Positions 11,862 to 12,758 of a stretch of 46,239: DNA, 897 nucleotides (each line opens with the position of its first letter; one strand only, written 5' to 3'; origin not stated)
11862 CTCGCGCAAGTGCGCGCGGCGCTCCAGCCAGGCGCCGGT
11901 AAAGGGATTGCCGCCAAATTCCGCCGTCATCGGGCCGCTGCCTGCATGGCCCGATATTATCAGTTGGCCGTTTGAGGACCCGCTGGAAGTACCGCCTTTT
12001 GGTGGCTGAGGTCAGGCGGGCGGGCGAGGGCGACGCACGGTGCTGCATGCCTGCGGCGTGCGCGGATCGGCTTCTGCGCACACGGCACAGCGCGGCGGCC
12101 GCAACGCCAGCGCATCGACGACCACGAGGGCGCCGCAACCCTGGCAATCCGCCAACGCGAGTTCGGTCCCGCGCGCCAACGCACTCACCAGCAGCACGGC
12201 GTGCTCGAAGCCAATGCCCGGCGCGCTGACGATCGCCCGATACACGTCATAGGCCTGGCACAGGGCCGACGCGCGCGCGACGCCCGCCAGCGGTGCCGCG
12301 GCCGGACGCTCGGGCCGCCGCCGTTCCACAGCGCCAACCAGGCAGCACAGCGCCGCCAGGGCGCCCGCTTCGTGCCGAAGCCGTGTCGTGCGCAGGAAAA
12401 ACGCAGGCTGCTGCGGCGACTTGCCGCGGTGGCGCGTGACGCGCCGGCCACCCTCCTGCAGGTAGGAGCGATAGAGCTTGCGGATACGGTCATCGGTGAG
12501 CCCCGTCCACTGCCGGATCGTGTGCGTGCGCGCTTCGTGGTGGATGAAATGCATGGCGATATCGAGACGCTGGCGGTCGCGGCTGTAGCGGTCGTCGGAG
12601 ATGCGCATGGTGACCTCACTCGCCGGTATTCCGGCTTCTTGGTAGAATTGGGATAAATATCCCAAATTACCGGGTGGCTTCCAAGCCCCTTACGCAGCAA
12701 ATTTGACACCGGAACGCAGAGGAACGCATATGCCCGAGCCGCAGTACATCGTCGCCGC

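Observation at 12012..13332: Divergent FlhC-like / FlhD-like gene pair with no flagellar genes around it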

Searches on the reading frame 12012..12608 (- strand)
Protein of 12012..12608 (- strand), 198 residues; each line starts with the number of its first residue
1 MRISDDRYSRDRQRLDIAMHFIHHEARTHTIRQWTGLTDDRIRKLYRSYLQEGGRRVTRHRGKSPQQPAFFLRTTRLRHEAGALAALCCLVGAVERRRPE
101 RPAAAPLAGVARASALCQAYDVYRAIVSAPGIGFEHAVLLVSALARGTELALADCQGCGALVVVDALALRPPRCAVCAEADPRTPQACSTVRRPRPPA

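Call 3: search_protein_families(library=pfam, proteins=[window:12012-12608:-], max_evalue=10)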
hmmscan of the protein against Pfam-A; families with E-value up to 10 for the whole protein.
window:12012-12608:- (198 aa): 1 family
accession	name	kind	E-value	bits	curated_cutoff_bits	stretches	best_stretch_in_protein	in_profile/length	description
PF05280.16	FlhC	-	0.002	18.3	27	2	10-48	8-46/173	Flagellar transcriptional activator (FlhC)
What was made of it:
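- On FlhDC family (FlhC subunit, PF05280): PF05280 gives 18.3 bits against a cut-off of 27 (call 3).
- Checked: Single-sequence Pfam PF05280 gives E=0.002 at 18.3 bits, below the 27-bit cut-off (call 3).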

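Call 4: search_protein_families(library=ncbifam, proteins=[window:12012-12608:-], max_evalue=10)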
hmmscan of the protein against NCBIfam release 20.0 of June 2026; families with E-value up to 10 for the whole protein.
window:12012-12608:- (198 aa): 1 family
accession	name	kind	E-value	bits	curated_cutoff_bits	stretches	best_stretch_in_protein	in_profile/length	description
NF009365.1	PRK12722.1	equivalog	0.0006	19.6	216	2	11-48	7-44/170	flagellar transcriptional regulator FlhC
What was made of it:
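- On FlhDC family (FlhC subunit, PF05280): The NCBIfam FlhC equivalog gives 19.6 bits against a cut-off of 216 (call 4).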

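Call 6: find_homologous_proteins(query=window:12012-12608:-)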
Query window:12012-12608:- (198 aa): 3592 proteins with E <= 0.001 among 8000 candidates; the best 120 are listed.
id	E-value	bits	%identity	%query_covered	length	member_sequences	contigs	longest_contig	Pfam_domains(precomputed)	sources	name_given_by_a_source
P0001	1.2e-119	415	97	100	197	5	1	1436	-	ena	-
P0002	1.3e-109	382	88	100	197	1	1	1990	-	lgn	-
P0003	1.5e-108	379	88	100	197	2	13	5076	-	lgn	-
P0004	3.5e-108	378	89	99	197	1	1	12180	-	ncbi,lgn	ncbi:MAG: hypothetical protein ACRES2_00390 [Steroidobacteraceae bacterium]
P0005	4.5e-107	374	89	96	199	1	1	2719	-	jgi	jgi:hypothetical protein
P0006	1.2e-106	373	88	98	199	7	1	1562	-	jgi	jgi:hypothetical protein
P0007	4.4e-103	361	86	99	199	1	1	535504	-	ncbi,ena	-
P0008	4.9e-101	354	85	98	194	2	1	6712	-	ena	-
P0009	3.9e-100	352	83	98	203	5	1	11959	-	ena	-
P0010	5.6e-100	351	83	99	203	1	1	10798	-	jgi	jgi:hypothetical protein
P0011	7.2e-99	347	79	99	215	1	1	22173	-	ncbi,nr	ncbi:MAG: hypothetical protein JSR15_00695 [Proteobacteria bacterium]|nr:hypothetical protein [Pseud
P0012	3.0e-98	345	78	99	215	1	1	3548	-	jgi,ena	-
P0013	5.5e-98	345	80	99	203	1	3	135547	-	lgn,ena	-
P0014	2.8e-95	336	77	99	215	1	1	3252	-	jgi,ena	-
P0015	5.0e-95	335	79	98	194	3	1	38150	-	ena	-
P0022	1.4e-92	327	77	99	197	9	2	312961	-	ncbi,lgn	-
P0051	3.8e-75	270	66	96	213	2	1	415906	-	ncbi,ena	-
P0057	1.5e-74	268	69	90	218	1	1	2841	PF05280.17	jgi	-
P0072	2.2e-72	261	69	91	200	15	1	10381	-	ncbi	-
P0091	2.4e-69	251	67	90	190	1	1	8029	PF05280.17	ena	-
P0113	1.6e-66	242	64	92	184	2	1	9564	-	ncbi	-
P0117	6.0e-66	240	64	92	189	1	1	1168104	-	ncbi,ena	-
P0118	1.2e-65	239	64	90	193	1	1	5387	-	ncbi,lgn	-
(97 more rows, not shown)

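Call 8: find_encoding_contigs(protein=P0117, flank=8000, max_places=3)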
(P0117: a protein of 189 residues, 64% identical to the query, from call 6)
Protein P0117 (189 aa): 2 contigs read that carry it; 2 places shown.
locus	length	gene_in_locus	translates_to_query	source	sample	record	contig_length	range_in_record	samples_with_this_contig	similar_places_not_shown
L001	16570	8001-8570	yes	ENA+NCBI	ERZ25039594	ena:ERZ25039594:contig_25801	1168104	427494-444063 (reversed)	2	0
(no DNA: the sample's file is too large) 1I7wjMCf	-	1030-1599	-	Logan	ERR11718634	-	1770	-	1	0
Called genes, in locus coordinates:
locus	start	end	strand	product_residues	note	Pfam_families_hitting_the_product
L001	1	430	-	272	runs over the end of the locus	PF12146:Hydrolase_4, PF00561:Abhydrolase_1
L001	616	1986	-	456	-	PF00072:Response_reg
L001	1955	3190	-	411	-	PF20706:GT4-conflict, PF13439:Glyco_transf_4, PF13579:Glyco_trans_4_4, PF00534:Glycos_transf_1, PF13692:Glyco_trans_1_4, PF13524:Glyco_trans_1_2 (weak)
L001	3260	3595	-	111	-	PF01569:PAP2 (weak)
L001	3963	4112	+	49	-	-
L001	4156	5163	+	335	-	-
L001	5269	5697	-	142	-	PF01061:ABC2_membrane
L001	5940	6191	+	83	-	-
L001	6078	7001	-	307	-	PF00005:ABC_tran, PF13304:AAA_21 (weak)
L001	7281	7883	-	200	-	-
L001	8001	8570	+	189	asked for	-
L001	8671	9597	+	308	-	PF09296:NUDIX-like, PF09297:Zn_ribbon_NUD, PF00293:NUDIX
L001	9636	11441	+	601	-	PF07244:POTRA (faint), PF17243:POTRA_TamA_1, PF01103:Omp85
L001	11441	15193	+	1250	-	PF27051:TamB_N, PF04357:TamB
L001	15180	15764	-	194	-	PF06736:TMEM175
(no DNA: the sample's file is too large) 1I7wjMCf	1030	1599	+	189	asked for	-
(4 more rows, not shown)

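Call 11: search_solved_structures(query=A1, max_evalue=10, show_alignments=2)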
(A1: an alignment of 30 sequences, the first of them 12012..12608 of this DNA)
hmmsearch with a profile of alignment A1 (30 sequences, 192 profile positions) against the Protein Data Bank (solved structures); distinct sequences matched with E-value up to 10: 2.
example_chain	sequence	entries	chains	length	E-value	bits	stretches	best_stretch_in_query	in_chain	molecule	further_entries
8j56_C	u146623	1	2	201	0.0012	21.9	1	117-182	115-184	Flagellar transcriptional regulator FlhC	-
2avu_E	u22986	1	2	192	0.012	18.6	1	15-183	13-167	Flagellar transcriptional activator flhC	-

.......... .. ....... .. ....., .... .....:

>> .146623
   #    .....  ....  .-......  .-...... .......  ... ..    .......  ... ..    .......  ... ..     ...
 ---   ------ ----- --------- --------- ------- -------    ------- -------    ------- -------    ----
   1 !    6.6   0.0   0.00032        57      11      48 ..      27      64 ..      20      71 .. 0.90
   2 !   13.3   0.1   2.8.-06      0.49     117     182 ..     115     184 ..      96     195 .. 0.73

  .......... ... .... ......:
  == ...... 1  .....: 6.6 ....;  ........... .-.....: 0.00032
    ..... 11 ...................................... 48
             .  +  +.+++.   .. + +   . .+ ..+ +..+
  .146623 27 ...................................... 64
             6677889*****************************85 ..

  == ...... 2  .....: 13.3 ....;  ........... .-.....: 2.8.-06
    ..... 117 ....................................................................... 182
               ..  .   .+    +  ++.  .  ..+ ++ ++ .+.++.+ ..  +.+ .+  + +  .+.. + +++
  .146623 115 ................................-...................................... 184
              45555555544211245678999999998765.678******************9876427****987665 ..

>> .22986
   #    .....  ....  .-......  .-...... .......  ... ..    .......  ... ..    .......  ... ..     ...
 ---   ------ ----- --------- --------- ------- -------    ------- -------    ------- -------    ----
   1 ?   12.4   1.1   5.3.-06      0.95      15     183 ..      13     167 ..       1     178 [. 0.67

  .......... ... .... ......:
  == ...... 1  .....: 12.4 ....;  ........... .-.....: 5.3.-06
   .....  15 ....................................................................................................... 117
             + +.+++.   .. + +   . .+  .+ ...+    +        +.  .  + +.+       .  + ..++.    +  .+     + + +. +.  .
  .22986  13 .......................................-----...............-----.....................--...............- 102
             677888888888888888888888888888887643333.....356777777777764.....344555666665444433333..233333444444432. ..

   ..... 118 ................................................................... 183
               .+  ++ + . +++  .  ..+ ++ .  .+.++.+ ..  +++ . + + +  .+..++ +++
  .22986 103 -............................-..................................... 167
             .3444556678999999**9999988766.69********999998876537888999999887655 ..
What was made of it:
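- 12078..12146 (-): Codons for the Cys4 motif C155-x2-C158-x15-C174-x2-C177 (putative zinc site). They align with the CxxC...CxxC of PDB FlhC chains (call 11).
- On FlhDC family (FlhC subunit, PF05280): The family profile hits only FlhC in the PDB (call 11).
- Checked: In the PDB FlhC chains the second and third Cys are 16 residues apart (alignment in call 11). The family profile hits only FlhC chains in the PDB (E 0.0012 and 0.012; call 11).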

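Call 14: find_related_loci(query=A1, collection=genome_contigs, flank=10000)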
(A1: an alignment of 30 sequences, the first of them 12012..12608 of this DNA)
Query A1 (198 aa) in genome_contigs; peptide patterns used: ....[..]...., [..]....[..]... (x = any residue, [..] = any of these).
599 stretches matched a pattern (row limit reached: there are more); 594 encode a relative of the query (tblastn E <= 1e-3); the best 80 are kept; 80 distinct loci.
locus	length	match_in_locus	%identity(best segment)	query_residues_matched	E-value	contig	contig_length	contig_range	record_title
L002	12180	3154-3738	89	1-196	5e-111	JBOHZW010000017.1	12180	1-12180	MAG: Steroidobacteraceae bacterium isolate TC-S_metawrap_bin.165 k127_3543029, whole genome shotgun sequence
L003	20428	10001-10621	79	1-190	1e-99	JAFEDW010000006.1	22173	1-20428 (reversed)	MAG: Proteobacteria bacterium isolate SZAS-91 LIN-725__6__length-22173, whole genome shotgun sequence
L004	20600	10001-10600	73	1-197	3e-88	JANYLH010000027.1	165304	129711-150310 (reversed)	MAG: Gammaproteobacteria bacterium isolate GL140_6_metabinner_10 GL140_6_k141_2016019, whole genome shotgun sequence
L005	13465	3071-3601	77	1-178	9e-88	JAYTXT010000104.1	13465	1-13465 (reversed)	MAG: Gammaproteobacteria bacterium isolate GFS_5988 GFS_5988_103, whole genome shotgun sequence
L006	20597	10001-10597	66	1-190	2e-80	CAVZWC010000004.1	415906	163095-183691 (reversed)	MAG: uncultured Gammaproteobacteria bacterium isolate MFD02134.bin.3.167 genome assembly, contig: contig_21097, whole ge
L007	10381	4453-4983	68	1-181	7e-74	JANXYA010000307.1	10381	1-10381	MAG: Gammaproteobacteria bacterium isolate GL140_3_metabat_261_sub GL140_3_k141_457715, whole genome shotgun sequence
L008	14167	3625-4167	64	1-183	3e-71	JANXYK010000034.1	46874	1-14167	MAG: Gammaproteobacteria bacterium isolate GL140_3_metabat_371 GL140_3_k141_281482, whole genome shotgun sequence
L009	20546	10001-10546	66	1-184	2e-70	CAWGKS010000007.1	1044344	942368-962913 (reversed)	MAG: uncultured Gammaproteobacteria bacterium isolate MFD02134.bin.1.43 genome assembly, contig: contig_14932, whole gen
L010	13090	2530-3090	65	1-194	2e-70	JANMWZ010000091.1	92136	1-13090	MAG: Gammaproteobacteria bacterium isolate OTE_88_metabat_208_sub OTE_88_k141_577872, whole genome shotgun sequence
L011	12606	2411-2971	67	1-185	7e-70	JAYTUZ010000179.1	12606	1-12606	MAG: Gammaproteobacteria bacterium isolate GFS_5646 GFS_5646_178, whole genome shotgun sequence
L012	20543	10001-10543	64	1-183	7e-70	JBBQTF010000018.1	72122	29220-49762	MAG: Steroidobacterales bacterium isolate Co_metawrap_1811 Cmw_1811_k141_26948594_length_72122_cov_16.9991, whole genome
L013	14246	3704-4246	68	1-183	2e-69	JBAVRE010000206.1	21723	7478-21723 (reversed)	MAG: Steroidobacteraceae bacterium isolate MFD02960_ilm_asm_bin4 k127_136989, whole genome shotgun sequence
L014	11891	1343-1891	62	1-183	1e-66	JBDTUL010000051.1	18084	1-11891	MAG: Gammaproteobacteria bacterium isolate cluster3_bin.43 NODE_11340_length_18084_cov_5.552832, whole genome shotgun se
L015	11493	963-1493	63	1-177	4e-66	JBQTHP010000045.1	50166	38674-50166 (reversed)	MAG: Gammaproteobacteria bacterium isolate SAR13 c_000000101081, whole genome shotgun sequence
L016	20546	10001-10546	61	1-181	3e-65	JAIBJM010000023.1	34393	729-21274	MAG: Gammaproteobacteria bacterium isolate CR_Sed_300A_bin.96 scaffold_28, whole genome shotgun sequence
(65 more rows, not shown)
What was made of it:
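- At least 594 loci in species-representative genomes (call 14).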

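Call 22: predict_structure(alignment_id=A1)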
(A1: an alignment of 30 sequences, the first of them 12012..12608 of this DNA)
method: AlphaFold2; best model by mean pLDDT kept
length: 198 residues; sequences in the alignment: 30
mean_pLDDT: 86.3   pTM: 0.80
mean pLDDT of the five models: 86.3, 85.8, 82.1, 57.2, 56.9
residues with pLDDT >= 90: 130; 70-90: 40; 50-70: 25; < 50: 3
segments of 3 or more residues with pLDDT < 50: none
pLDDT, mean of each block of 10 residues (from residue 1): 75 94 92 95 93 73 76 93 96 84 77 95 94 94 93 94 93 90 58 63
secondary structure, 60 per line:
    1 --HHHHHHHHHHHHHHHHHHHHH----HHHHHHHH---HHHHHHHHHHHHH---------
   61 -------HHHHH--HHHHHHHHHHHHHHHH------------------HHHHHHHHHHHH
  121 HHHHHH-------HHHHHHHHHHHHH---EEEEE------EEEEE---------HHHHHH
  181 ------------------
elements in order: H3-23 H28-35 H39-51 H68-72 H75-90 H109-126 H134-146 E150-154 E161-165 H175-180

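Call 27: fold_search(model_id=the predicted structure, library=pdb)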
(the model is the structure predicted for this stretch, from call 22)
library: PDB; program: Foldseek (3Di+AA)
matches with E <= 10: 61; with E <= 0.001: 3
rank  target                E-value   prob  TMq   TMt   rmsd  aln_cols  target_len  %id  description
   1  8j56_C                1.1e-05  1.00  0.61  0.74   3.6       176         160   22  Crystal structure of the FlhDC complex from Cupriavidus necator (released 2024-02-28)
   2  8j56_F                2.2e-05  1.00  0.61  0.75   3.9       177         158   21  Crystal structure of the FlhDC complex from Cupriavidus necator (released 2024-02-28)
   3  2avu_E                5.2e-05  1.00  0.60  0.74   4.0       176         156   21  Structure of the Escherichia coli FlhDC complex, a prokaryotic heteromeric regulator of transcription (released 2005-12-13)
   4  4hri_A                1.5e+00  0.07  0.18  0.14  16.7       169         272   12  Crystal structure of HetR in complex with a 21-bp palindromic DNA at the upstream of the hetP promoter from Anabaena (released 2013-04-17)
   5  4yrv_B                1.8e+00  0.06  0.18  0.13  17.9       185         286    9  Crystal structure of Anabaena transcription factor HetR complexed with 21-bp DNA from hetP promoter (released 2015-12-02)
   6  4yrv_A                3.2e+00  0.03  0.18  0.14  17.9       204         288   11  Crystal structure of Anabaena transcription factor HetR complexed with 21-bp DNA from hetP promoter (released 2015-12-02)
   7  4cyj_D                3.5e+00  0.02  0.15  0.09  17.1       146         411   14  Chaetomium thermophilum Pan2:Pan3 complex (released 2014-06-11)
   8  4bwx_B                3.5e+00  0.02  0.14  0.09  16.4       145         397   14  Structure of Neurospora crassa PAN3 pseudokinase mutant (released 2013-08-21)
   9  4d0k_C                3.7e+00  0.04  0.15  0.24  11.3        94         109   12  Complex of Chaetomium thermophilum PAN2 (WD40-CS1) with PAN3 (C-term) (released 2014-06-04)
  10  2lvs_MODEL_1_A        4.2e+00  0.15  0.20  0.36  11.4        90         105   16  NMR solution structure of a CRISPR repeat binding protein (released 2013-01-23)
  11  6o6n                  4.2e+00  0.03  0.16  0.17  17.4       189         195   17  Structure of the regulator FasR from Mycobacterium tuberculosis in complex with C20-CoA (released 2020-03-11)
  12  7w7r_B                4.2e+00  0.03  0.17  0.16  12.5       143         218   12  High resolution structure of a fish aquaporin reveals a novel extracellular fold. (released 2022-10-12)
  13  8hbd_R                4.4e+00  0.01  0.09  0.06  19.1       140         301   16  Cryo-EM structure of IRL1620-bound ETBR-Gi complex (released 2023-03-22)
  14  2oox_G                4.7e+00  0.02  0.10  0.07  16.4        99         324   16  Crystal structure of the adenylate sensor from AMP-activated protein kinase complexed with AMP (released 2007-02-06)
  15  7bhy_A                4.9e+00  0.21  0.19  0.49   4.7        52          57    8  DNA-binding domain of DeoR in complex with the DNA operator (released 2021-11-10)
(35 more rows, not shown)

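Call 28: search_dna_similar(query=window:12012-12608:-, collection=plasmids, mode=protein, max_evalue=0.01, max_rows=25, rows=spread)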
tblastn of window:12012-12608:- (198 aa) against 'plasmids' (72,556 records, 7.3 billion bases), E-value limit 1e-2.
No match.
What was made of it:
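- Tried and rejected: Mobile origin. tblastn of the FlhC-like protein against 72,556 plasmids found nothing (call 28).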

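Call 44: search_protein_families(library=pfam, alignment_id=A1, max_evalue=0.01)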
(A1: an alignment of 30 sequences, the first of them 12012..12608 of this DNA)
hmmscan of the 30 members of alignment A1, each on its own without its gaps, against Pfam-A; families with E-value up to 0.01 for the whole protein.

A. member 1, window:12012-12608:- (198 aa): 1 family
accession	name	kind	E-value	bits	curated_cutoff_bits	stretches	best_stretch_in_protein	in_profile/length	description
PF05280.16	FlhC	-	0.002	18.3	27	0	10-48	8-46/173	Flagellar transcriptional activator (FlhC)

B. families by the number of members that match (of 30 scanned): 1 family
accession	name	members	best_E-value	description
PF05280.16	FlhC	27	7.3e-06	Flagellar transcriptional activator (FlhC)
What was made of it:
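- On FlhDC family (FlhC subunit, PF05280): 27 of 30 relatives hit PF05280 at E<=0.01 (call 44).
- Checked: 27 of 30 family members hit PF05280, best E 7e-6 (call 44).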

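Call 46: find_related_loci(query=A1, collection=viral_contigs, flank=5000)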
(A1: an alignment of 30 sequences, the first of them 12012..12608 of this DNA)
Query A1 (198 aa) in viral_contigs; peptide patterns used: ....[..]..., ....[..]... (x = any residue, [..] = any of these).
11 stretches matched a pattern, but none encodes a relative of the query by tblastn (E <= 1e-3).
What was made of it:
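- On AcaCD / SetCD mobile-element activators: No plasmid hit (call 28) and no viral hit (call 46).
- No plasmid hits (call 28) and no viral hits (call 46). No tblastn hit in 72,556 plasmids (call 28) and none in viral contigs (call 46).
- Tried and rejected: A scan of viral contigs found nothing (call 46).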

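Call 52: search_protein_representatives(alignment_id=A1)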
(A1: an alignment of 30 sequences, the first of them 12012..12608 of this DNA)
Query: 30 sequences, 192 profile positions. Proteins with E-value up to 0.001 (for the whole library): 989; up to 1e-10: 715; up to 1e-30: 260. The best 150 are listed.
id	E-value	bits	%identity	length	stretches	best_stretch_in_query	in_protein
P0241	1.4e-71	256.5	-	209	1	1-183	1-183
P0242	4.6e-70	251.6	-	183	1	1-180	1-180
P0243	1.1e-69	250.4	-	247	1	1-185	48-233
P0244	4.0e-63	229.0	-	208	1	1-183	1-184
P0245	9.5e-63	227.8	-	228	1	1-181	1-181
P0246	2.7e-61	223.0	-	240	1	1-180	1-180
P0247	2.5e-60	219.9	-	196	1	1-184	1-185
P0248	3.5e-59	216.1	-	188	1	1-181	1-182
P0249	5.7e-58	212.2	-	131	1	1-126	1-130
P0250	1.8e-57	210.6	-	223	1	1-178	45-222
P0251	7.4e-57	208.5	-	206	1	1-186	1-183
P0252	1.5e-56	207.5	-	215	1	1-146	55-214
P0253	5.7e-56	205.6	-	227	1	1-132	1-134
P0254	1.5e-55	204.3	-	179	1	1-178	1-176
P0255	4.4e-55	202.7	-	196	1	1-182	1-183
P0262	6.0e-52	192.5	-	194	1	1-183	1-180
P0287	1.4e-45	171.7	-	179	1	1-178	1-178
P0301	1.7e-44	168.2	-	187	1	1-178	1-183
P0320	3.5e-43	163.9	-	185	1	1-183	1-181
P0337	6.1e-42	159.9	-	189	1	1-183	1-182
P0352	1.0e-40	155.9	-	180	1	1-178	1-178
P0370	2.7e-39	151.3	-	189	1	1-182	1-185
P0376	8.9e-39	149.5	-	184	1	1-178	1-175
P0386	4.0e-38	147.4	-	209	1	1-181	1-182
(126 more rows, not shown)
